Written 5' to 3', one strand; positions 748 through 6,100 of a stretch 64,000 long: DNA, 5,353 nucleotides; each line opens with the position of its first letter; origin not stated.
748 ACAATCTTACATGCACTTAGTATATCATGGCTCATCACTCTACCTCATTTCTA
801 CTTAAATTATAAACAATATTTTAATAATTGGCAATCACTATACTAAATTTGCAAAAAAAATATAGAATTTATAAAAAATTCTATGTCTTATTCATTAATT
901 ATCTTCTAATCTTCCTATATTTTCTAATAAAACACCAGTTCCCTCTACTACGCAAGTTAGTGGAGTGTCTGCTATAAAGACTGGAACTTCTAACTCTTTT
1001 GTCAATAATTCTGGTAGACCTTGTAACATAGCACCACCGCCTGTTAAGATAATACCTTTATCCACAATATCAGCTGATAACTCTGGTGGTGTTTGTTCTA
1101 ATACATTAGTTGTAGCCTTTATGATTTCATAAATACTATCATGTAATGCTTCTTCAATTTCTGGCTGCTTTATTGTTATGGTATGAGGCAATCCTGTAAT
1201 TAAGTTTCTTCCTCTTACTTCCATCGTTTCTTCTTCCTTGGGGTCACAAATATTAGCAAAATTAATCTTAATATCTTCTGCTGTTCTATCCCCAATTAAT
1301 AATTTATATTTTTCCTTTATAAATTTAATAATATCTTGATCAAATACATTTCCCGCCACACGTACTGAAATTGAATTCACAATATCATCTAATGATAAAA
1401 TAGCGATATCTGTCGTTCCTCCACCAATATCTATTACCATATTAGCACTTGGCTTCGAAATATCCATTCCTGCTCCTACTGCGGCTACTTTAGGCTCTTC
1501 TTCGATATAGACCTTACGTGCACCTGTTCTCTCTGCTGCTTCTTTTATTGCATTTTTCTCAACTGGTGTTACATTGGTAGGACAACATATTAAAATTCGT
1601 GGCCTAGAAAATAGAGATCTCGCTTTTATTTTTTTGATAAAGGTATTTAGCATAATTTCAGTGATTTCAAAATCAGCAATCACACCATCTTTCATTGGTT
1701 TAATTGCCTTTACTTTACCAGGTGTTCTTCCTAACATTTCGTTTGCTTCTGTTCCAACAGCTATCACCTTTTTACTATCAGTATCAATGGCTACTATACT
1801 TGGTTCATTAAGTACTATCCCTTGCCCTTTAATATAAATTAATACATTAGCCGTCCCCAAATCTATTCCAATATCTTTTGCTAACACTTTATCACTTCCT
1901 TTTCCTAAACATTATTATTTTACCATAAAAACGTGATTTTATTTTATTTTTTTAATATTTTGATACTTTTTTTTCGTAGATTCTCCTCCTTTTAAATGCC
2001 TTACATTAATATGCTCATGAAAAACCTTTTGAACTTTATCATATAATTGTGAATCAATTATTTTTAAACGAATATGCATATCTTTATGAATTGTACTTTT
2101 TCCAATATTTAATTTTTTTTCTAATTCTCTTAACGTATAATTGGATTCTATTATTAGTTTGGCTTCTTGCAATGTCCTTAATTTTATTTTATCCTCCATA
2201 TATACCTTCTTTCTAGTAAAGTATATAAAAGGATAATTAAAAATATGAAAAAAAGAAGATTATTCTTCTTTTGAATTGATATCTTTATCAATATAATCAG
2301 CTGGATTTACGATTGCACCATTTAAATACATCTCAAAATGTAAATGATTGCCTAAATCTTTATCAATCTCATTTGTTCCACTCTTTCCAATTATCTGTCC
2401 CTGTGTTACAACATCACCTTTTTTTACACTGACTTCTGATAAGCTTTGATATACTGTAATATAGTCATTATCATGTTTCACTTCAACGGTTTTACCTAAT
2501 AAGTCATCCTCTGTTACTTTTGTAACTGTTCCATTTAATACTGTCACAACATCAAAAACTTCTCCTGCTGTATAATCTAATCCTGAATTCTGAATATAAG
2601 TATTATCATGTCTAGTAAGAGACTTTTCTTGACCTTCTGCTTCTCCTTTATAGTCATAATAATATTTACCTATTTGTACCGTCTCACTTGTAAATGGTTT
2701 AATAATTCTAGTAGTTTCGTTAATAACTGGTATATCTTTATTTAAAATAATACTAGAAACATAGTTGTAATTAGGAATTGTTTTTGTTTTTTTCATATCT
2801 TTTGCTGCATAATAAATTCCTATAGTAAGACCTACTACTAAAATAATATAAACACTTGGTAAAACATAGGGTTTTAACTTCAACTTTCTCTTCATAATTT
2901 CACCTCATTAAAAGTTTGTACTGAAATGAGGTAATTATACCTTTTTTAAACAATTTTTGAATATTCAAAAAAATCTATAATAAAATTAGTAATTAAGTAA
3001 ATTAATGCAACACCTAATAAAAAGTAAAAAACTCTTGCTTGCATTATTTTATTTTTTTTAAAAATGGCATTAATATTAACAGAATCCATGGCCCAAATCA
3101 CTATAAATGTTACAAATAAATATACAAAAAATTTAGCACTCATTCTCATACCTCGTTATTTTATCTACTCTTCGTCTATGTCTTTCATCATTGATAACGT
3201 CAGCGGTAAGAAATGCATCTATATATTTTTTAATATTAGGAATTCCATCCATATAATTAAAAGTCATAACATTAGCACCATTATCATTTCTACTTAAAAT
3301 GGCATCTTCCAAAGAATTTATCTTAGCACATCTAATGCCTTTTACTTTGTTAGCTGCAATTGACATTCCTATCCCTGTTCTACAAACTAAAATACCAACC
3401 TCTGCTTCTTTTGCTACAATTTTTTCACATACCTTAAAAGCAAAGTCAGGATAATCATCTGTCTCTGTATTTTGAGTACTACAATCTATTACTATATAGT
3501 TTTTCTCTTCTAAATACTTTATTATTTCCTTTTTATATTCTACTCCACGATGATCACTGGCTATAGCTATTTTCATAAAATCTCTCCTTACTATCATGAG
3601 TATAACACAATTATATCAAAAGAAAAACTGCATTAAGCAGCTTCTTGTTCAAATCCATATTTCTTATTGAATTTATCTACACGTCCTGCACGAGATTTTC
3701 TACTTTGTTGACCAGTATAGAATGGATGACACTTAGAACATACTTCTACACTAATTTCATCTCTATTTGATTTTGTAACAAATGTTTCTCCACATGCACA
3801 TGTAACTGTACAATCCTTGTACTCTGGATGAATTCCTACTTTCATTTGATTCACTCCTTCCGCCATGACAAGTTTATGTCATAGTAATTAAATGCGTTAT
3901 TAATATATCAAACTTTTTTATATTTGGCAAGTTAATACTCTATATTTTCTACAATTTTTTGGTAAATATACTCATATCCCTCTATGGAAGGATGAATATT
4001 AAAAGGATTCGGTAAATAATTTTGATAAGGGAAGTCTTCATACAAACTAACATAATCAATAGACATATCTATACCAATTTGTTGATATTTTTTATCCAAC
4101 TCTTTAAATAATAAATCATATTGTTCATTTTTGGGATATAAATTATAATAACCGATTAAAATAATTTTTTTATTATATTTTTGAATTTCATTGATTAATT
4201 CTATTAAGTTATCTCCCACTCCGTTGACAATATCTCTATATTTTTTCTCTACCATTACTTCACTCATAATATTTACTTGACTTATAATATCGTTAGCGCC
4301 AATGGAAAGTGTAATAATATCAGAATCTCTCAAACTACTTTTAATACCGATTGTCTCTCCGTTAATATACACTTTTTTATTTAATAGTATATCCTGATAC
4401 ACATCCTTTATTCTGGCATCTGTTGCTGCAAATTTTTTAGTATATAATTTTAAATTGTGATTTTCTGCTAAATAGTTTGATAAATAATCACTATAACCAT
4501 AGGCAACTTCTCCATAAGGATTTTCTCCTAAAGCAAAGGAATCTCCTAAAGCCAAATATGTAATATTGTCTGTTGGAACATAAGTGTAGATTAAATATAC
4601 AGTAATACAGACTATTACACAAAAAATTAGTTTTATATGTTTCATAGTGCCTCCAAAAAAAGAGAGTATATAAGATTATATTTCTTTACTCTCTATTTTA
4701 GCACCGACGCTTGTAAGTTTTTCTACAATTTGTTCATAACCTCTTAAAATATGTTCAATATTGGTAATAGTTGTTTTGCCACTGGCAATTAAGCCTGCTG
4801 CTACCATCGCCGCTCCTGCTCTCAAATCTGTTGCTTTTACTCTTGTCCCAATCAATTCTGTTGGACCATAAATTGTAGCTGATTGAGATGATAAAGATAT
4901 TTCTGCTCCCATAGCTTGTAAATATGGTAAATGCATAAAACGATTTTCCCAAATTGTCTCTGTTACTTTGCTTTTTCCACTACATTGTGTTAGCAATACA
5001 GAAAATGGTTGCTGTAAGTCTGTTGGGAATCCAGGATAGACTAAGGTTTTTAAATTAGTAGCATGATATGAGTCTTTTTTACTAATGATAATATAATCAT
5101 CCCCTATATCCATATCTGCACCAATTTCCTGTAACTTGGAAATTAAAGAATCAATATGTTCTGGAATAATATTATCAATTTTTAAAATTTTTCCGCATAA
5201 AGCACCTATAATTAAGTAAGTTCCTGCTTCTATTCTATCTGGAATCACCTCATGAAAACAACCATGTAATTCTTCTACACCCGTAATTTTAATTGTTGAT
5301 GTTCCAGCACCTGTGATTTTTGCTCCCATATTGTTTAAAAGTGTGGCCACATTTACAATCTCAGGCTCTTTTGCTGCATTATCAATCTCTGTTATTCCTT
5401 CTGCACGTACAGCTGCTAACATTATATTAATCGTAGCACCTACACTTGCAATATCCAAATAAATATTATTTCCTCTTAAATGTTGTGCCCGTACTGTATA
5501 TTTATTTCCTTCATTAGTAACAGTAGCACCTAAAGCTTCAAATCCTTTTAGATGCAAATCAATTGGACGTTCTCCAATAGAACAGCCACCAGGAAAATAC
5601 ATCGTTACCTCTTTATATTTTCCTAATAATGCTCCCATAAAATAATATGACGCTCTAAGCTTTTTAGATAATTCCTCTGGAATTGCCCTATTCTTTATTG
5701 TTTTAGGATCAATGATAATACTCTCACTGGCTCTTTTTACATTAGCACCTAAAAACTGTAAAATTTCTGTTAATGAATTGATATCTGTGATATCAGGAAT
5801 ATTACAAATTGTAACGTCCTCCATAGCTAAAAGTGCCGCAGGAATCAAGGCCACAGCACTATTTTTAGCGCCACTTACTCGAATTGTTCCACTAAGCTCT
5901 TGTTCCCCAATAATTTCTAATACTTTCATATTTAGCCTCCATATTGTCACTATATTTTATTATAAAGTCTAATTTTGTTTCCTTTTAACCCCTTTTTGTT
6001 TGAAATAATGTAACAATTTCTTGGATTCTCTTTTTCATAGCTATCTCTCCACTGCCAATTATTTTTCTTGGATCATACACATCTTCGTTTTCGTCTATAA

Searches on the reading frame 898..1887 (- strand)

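Call 29: search_protein_families(library=pfam, proteins=[window:898-1887:-], max_evalue=0.00001)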
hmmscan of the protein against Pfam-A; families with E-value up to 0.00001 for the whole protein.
window:898-1887:- (330 aa): 5 families
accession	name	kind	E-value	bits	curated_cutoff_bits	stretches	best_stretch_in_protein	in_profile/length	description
PF06723.19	MreB_Mbl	-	1.3e-143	478.2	27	1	4-327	2-325/327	MreB/Mbl protein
PF14450.12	FtsA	-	1.7e-12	48.2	31.8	1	150-307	1-111/127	Cell division protein FtsA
PF00022.25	Actin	-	2e-09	37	27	0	29-192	31-189/410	Actin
PF00012.26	HSP70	-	2.1e-09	36.6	20.6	1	98-197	136-241/599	Hsp70 protein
PF08841.16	DDR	-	9.2e-06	25.3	24.6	0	119-207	104-188/328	Diol dehydratase reactivase ATPase-like domain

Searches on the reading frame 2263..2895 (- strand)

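Call 29: search_protein_families(library=pfam, proteins=[window:2263-2895:-], max_evalue=0.00001)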
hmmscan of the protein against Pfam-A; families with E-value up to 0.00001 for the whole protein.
window:2263-2895:- (211 aa): 1 family
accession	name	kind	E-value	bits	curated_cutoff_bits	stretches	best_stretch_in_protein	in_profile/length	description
PF01551.29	Peptidase_M23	-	8.4e-23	80.8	28.7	1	103-198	3-96/96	Peptidase family M23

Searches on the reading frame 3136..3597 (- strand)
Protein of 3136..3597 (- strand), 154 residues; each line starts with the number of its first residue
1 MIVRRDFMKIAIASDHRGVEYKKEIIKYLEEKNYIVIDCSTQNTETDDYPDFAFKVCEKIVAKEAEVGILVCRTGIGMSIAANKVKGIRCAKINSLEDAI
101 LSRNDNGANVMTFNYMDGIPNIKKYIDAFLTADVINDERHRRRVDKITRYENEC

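Call 29: search_protein_families(library=pfam, proteins=[window:3136-3597:-], max_evalue=0.00001)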
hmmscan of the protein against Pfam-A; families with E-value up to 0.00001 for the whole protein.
window:3136-3597:- (154 aa): 1 family
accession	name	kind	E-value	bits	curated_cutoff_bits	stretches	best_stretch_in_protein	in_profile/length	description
PF02502.23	LacAB_rpiB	-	7.9e-45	152.7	24.7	1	10-147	1-138/138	Ribose/Galactose Isomerase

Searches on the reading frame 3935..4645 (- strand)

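Call 29: search_protein_families(library=pfam, proteins=[window:3935-4645:-], max_evalue=0.00001)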
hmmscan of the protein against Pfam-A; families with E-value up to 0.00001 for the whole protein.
window:3935-4645:- (237 aa): 2 families
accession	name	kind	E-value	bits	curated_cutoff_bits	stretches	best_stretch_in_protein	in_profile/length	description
PF00657.28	Lipase_GDSL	-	2.3e-14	54.5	23.6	1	30-230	1-207/208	GDSL-like Lipase/Acylhydrolase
PF13472.12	Lipase_GDSL_2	-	6.3e-12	46.8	32.9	1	32-225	1-177/178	GDSL-like Lipase/Acylhydrolase family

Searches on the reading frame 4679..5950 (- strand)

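Call 29: search_protein_families(library=pfam, proteins=[window:4679-5950:-], max_evalue=0.00001)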
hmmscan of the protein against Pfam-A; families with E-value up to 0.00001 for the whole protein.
window:4679-5950:- (424 aa): 1 family
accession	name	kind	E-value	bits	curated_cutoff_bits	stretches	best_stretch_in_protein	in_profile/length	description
PF00275.25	EPSP_synthase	-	2.7e-94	316.7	22.8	1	16-412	4-417/417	EPSP synthase (3-phosphoshikimate 1-carboxyvinyltransferase)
